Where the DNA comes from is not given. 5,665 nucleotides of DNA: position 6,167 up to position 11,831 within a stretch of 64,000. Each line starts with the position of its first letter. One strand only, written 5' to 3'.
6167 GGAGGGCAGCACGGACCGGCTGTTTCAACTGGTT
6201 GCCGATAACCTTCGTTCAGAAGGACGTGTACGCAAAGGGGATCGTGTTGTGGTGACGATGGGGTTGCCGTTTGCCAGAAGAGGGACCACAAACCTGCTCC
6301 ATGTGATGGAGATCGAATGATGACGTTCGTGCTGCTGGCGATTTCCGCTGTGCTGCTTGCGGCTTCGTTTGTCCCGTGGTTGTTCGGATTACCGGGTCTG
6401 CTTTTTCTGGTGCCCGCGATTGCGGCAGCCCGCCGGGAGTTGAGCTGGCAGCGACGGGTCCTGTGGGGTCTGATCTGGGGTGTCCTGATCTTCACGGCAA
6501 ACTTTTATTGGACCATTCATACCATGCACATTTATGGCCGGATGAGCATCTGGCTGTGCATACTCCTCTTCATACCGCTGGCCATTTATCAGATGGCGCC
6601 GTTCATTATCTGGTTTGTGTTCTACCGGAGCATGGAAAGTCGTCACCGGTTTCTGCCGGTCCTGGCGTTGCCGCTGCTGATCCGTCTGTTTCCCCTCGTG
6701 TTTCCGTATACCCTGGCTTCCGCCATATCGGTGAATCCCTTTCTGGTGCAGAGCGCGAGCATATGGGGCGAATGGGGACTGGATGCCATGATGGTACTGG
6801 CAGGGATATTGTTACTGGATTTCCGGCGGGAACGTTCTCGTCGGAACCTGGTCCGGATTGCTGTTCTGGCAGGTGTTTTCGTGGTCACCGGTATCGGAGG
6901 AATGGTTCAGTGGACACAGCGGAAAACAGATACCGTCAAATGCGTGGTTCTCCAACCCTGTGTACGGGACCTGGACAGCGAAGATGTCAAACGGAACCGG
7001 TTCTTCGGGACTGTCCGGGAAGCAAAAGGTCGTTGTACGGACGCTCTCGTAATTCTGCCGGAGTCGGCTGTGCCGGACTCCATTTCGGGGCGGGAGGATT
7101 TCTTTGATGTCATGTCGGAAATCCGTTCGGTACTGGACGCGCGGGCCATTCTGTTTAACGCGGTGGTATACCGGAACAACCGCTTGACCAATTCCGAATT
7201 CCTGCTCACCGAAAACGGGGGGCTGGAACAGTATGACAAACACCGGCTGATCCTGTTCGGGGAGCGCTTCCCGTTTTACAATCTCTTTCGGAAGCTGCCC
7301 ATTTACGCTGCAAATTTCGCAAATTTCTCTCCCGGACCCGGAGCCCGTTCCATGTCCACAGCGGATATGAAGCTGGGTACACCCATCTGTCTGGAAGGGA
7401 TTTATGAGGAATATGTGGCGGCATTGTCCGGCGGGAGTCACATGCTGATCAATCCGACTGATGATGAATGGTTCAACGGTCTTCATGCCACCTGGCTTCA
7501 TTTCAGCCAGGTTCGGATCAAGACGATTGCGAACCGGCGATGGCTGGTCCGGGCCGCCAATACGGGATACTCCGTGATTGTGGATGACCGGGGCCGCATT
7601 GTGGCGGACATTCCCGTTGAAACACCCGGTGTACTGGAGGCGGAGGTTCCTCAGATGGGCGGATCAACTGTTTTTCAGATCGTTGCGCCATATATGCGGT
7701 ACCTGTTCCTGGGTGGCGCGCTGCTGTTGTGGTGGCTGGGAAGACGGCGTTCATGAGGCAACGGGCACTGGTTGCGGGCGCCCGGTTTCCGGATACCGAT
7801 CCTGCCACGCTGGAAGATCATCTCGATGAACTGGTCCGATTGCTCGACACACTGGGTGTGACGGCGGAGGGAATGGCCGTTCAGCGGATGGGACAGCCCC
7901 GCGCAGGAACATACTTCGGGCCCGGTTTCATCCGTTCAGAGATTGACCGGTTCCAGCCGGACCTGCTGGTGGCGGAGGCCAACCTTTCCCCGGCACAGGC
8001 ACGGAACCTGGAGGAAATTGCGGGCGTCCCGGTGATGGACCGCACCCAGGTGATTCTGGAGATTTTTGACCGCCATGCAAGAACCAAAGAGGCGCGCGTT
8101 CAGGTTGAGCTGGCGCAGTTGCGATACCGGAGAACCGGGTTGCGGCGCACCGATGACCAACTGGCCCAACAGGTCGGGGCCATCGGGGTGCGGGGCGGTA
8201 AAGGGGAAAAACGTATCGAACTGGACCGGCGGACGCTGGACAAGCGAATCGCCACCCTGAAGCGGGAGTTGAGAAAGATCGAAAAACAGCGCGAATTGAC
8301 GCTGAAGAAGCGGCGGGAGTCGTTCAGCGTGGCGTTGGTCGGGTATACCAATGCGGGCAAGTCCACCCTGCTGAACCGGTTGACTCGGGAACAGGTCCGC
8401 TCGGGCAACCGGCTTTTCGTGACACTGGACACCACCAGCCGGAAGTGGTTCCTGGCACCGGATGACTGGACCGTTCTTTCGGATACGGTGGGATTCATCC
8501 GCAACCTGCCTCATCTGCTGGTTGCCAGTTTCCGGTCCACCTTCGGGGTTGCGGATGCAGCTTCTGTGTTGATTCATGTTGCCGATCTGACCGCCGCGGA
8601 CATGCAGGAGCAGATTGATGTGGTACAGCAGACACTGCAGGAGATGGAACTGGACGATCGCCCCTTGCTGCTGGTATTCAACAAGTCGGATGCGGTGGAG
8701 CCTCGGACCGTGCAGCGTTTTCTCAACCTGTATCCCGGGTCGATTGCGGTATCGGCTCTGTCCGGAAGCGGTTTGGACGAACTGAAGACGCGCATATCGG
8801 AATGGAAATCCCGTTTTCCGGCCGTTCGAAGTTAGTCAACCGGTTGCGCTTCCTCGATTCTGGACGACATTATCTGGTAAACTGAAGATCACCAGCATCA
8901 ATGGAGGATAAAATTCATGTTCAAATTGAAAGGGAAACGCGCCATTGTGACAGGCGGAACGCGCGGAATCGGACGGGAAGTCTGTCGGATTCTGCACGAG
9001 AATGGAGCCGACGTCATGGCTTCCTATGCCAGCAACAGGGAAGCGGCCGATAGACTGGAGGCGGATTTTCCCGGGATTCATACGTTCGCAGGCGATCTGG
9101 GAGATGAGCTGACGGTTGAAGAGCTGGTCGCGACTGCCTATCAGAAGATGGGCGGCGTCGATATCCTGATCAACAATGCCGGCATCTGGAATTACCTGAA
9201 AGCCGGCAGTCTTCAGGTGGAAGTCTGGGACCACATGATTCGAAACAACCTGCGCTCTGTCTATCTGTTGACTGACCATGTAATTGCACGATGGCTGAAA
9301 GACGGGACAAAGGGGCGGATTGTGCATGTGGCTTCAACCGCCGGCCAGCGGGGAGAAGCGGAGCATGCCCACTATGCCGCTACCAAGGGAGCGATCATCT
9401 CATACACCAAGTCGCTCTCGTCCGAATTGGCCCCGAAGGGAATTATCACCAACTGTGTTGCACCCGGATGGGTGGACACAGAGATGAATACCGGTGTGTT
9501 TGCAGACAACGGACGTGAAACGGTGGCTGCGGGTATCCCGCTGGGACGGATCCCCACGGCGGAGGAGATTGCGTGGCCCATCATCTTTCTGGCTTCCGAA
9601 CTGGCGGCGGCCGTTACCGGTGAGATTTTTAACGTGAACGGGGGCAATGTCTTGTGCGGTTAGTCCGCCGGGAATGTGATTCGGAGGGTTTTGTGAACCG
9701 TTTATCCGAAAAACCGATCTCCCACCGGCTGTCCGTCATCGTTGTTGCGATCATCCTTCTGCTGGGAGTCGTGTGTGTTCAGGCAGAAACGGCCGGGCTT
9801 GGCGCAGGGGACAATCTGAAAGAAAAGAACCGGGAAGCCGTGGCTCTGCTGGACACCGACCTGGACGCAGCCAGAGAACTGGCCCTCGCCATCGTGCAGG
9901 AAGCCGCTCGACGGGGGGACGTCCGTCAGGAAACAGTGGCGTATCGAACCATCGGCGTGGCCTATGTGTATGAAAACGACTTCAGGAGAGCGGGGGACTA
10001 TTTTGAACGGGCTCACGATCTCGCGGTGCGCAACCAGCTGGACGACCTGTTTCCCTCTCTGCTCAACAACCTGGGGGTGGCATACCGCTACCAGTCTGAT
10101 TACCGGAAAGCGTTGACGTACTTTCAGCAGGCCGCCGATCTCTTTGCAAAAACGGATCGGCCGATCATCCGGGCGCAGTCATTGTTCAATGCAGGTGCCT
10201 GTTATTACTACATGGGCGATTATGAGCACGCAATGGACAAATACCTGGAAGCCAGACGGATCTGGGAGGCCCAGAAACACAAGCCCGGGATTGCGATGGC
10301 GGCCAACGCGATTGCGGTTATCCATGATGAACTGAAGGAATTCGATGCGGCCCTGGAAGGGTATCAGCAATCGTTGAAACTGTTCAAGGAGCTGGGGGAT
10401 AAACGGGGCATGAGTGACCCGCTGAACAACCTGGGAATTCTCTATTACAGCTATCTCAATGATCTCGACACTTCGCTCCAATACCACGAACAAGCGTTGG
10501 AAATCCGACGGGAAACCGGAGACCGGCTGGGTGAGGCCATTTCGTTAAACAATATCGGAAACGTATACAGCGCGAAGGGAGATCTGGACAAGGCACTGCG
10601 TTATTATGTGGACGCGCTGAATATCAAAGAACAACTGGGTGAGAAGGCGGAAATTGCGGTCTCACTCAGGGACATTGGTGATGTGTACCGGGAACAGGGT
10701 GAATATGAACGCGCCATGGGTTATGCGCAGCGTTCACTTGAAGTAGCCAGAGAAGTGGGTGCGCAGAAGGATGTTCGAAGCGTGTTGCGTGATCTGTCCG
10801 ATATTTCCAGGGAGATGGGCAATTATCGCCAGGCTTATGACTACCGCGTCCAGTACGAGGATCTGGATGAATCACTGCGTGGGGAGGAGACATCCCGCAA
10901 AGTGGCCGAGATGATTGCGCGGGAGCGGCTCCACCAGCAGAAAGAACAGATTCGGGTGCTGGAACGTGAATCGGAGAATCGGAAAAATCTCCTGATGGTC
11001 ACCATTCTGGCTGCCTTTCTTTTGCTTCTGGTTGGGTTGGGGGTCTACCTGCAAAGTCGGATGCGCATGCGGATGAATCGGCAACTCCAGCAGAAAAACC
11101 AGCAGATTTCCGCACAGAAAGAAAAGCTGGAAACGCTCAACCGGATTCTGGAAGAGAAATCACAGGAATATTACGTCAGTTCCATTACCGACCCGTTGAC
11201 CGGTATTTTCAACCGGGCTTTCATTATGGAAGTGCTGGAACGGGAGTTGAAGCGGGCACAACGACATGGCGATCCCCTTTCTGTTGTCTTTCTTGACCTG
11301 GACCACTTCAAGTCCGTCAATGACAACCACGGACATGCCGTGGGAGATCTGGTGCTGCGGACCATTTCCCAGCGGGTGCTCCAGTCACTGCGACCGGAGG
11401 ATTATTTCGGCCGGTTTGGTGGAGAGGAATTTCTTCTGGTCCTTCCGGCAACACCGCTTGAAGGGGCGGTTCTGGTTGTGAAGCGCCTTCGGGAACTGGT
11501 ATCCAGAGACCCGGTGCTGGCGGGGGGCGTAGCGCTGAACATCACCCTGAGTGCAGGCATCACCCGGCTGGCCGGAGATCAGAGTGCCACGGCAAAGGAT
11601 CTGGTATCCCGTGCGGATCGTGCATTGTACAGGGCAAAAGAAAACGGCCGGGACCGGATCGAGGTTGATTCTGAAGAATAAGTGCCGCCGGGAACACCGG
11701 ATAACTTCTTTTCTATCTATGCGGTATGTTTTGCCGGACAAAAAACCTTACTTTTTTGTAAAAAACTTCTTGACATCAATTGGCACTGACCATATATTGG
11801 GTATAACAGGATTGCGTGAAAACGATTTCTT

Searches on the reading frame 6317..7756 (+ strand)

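Call 46: search_protein_families(library=ncbifam, proteins=[window:6317-7756:+])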
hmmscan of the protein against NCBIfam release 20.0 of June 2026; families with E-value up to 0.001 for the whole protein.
window:6317-7756:+ (479 aa): 2 families
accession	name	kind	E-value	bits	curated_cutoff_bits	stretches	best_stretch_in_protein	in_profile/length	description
TIGR00546.1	lnt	equivalog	1.6e-54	185.6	132.9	1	54-428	1-395/395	apolipoprotein N-acyltransferase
NF008934.0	PRK12291.1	equivalog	1.7e-14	53.9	427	1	58-388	68-375/419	apolipoprotein N-acyltransferase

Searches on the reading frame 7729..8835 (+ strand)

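Call 46: search_protein_families(library=ncbifam, proteins=[window:7729-8835:+])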
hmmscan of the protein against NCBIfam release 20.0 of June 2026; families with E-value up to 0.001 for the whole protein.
window:7729-8835:+ (368 aa): 23 families
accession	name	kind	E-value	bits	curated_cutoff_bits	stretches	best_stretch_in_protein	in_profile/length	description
TIGR03156.1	GTP_HflX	equivalog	1.7e-108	362.7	216.75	1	13-358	2-349/351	GTPase HflX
NF008280.0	PRK11058.1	equivalog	8.6e-73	245.5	441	1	30-358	25-359/426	ribosome rescue GTPase HflX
TIGR03594.1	GTPase_EngA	equivalog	2.5e-13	49.9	306.7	1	200-357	2-157/432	ribosome biogenesis GTPase Der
NF000908.1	PRK00089.1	equivalog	6.1e-13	48.7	237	1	199-358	4-165/291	GTPase Era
TIGR00450.1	mnmE_trmE_thdF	equivalog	1.6e-12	47.2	252.6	1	161-358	170-365/446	tRNA uridine-5-carboxymethylaminomethyl(34) synthesis GTPase MnmE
TIGR02729.1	Obg_CgtA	equivalog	2.6e-12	46.4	280.25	1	184-358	144-326/329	Obg family GTPase CgtA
NF003661.0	PRK05291.1-3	equivalog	1.7e-11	44.1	380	1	169-359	188-369/448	tRNA uridine-5-carboxymethylaminomethyl(34) synthesis GTPase MnmE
NF008955.0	PRK12297.1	equivalog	3.1e-11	42.8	406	1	149-362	116-330/429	GTPase ObgE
NF008956.1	PRK12299.1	equivalog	3.5e-11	42.7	300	1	199-358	159-323/327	GTPase ObgE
TIGR03918.1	GTP_HydF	equivalog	9.6e-11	41.1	325.55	1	197-359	6-166/392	[FeFe] hydrogenase H-cluster maturation GTPase HydF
TIGR03596.1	GTPase_YlqF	equivalog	5.5e-09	35.8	208.2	1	172-233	92-154/276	ribosome biogenesis GTPase YlqF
TIGR00231.1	small_GTP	domain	7.7e-09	35.5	42.5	1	199-350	4-156/164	GTP-binding protein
NF003255.0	PRK04213.1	equivalog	1.2e-08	34.5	164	1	193-240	4-51/204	GTP-binding protein EngB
NF002828.0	PRK03003.1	equivalog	5e-07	28.7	631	1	195-324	37-338/477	ribosome biogenesis GTPase Der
NF007071.0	PRK09518.1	equivalog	5.2e-07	28.5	953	1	183-328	433-573/706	bifunctional cytidylate kinase/GTPase Der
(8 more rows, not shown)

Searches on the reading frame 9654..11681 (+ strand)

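Call 46: search_protein_families(library=ncbifam, proteins=[window:9654-11681:+])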
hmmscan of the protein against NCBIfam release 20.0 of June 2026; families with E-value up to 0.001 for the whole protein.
window:9654-11681:+ (675 aa): 32 families (the best 25 are shown)
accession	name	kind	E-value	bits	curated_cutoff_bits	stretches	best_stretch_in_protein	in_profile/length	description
NF038266.1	diguan_SiaD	equivalog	2.9e-52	177.6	290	1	473-669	61-252/252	biofilm regulation diguanylate cyclase SiaD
TIGR00254.1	GGDEF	domain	2.2e-51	173.9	37.4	1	509-671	4-166/168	diguanylate cyclase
NF007380.0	PRK09894.1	equivalog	1.6e-47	162.3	256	1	484-672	102-287/296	diguanylate cyclase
NF007135.0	PRK09581.1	equivalog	1.1e-45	156.4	474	1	496-670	278-453/457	PleD family two-component system response regulator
NF053520.1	HK_Porph_FimS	equivalog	5.8e-39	133.9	600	2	229-483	139-392/618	sensor histidine kinase FimS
NF047654.1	DiguCycDgcRLepto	equivalog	4.6e-38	130.8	500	1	507-669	130-293/295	diguanylate cyclase DgcR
NF041606.1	dguan_cyc_DgcA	equivalog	4.8e-38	131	370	1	509-671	177-338/340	diguanylate cyclase DgcA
NF007423.1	PRK09966.1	equivalog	4.6e-37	127.8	325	1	477-662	206-390/390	diguanylate cyclase DgcN/YfiN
NF007298.0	PRK09776.1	equivalog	2.8e-34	118.2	1135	1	509-671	683-844/1111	diguanylate cyclase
NF051473.1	DigCycDgcsShew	equivalog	6.1e-33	114.4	400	1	471-671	96-290/291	diguanylate cyclase DgcS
NF011955.1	PRK15426.1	equivalog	9e-33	113.2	408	1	512-673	400-562/564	cellulose biosynthesis regulator diguanylate cyclase DgcQ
NF007599.0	PRK10245.1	equivalog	6.4e-31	107.1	402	1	499-671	199-369/371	diguanylate cyclase AdrA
NF045675.1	PhdiestaseDibA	equivalog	1.3e-26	93.1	980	1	505-673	198-365/623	phosphodiesterase DibA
NF041717.1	HaaA_phane_TPR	equivalog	1.8e-26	92.6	1125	1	128-395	546-812/882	cyclophane-containing RiPP biosynthesis TPR protein HaaT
NF007474.0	PRK10060.1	equivalog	1.5e-25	89.5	782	1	507-674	234-397/663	cyclic di-GMP phosphodiesterase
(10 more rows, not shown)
